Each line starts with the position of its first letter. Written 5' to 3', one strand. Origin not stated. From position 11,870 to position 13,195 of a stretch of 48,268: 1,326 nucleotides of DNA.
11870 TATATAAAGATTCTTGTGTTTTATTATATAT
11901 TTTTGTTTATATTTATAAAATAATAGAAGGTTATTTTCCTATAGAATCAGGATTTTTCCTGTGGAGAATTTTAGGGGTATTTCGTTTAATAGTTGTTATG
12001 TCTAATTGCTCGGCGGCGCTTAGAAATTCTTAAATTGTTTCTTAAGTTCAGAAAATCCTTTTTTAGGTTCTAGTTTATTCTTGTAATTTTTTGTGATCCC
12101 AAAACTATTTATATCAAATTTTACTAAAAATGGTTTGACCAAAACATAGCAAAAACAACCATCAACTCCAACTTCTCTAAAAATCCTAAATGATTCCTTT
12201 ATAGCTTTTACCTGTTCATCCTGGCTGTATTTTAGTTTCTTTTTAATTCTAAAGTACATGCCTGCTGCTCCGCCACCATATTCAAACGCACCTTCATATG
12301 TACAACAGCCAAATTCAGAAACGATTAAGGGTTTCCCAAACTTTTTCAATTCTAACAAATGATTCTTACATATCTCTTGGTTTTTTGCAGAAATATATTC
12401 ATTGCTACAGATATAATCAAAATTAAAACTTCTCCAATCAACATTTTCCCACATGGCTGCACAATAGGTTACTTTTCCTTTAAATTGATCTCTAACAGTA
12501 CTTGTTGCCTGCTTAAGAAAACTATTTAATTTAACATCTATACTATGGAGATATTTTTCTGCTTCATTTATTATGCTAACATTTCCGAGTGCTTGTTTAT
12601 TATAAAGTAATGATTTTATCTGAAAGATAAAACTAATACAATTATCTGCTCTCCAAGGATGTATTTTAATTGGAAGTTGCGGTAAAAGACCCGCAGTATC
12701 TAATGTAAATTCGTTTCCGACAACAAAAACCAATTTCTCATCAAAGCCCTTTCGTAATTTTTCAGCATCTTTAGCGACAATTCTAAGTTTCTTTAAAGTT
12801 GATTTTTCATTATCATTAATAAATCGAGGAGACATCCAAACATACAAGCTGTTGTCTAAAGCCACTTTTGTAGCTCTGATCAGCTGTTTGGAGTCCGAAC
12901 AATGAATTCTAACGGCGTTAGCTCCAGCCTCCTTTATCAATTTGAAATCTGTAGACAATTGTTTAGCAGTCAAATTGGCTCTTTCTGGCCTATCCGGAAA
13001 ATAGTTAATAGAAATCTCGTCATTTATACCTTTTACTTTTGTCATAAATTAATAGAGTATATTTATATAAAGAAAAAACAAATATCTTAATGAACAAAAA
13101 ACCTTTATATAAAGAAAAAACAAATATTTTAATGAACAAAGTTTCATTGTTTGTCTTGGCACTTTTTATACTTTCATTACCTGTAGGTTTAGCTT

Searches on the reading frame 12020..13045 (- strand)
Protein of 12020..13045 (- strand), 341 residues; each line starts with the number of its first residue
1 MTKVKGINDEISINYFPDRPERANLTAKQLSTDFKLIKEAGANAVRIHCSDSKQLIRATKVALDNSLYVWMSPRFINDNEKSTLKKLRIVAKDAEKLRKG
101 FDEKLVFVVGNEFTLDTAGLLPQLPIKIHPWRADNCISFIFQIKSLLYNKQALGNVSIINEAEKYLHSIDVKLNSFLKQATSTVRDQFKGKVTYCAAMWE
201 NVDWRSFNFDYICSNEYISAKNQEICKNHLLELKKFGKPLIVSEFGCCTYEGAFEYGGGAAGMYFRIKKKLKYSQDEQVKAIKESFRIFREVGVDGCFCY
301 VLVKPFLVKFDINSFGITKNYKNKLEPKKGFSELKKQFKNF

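Call 12: search_protein_families(library=pfam, proteins=[window:12020-13045:-])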
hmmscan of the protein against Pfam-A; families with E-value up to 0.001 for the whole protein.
window:12020-13045:- (341 aa): 2 families
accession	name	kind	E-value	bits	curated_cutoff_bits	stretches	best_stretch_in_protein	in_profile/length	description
PF22612.2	GH113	-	4.5e-05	23.4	27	1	178-256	148-228/289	Glycoside Hydrolase Family 113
PF02836.23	Glyco_hydro_2_C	-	0.00091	18.9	21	0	200-289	161-249/302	Glycosyl hydrolases family 2, TIM barrel domain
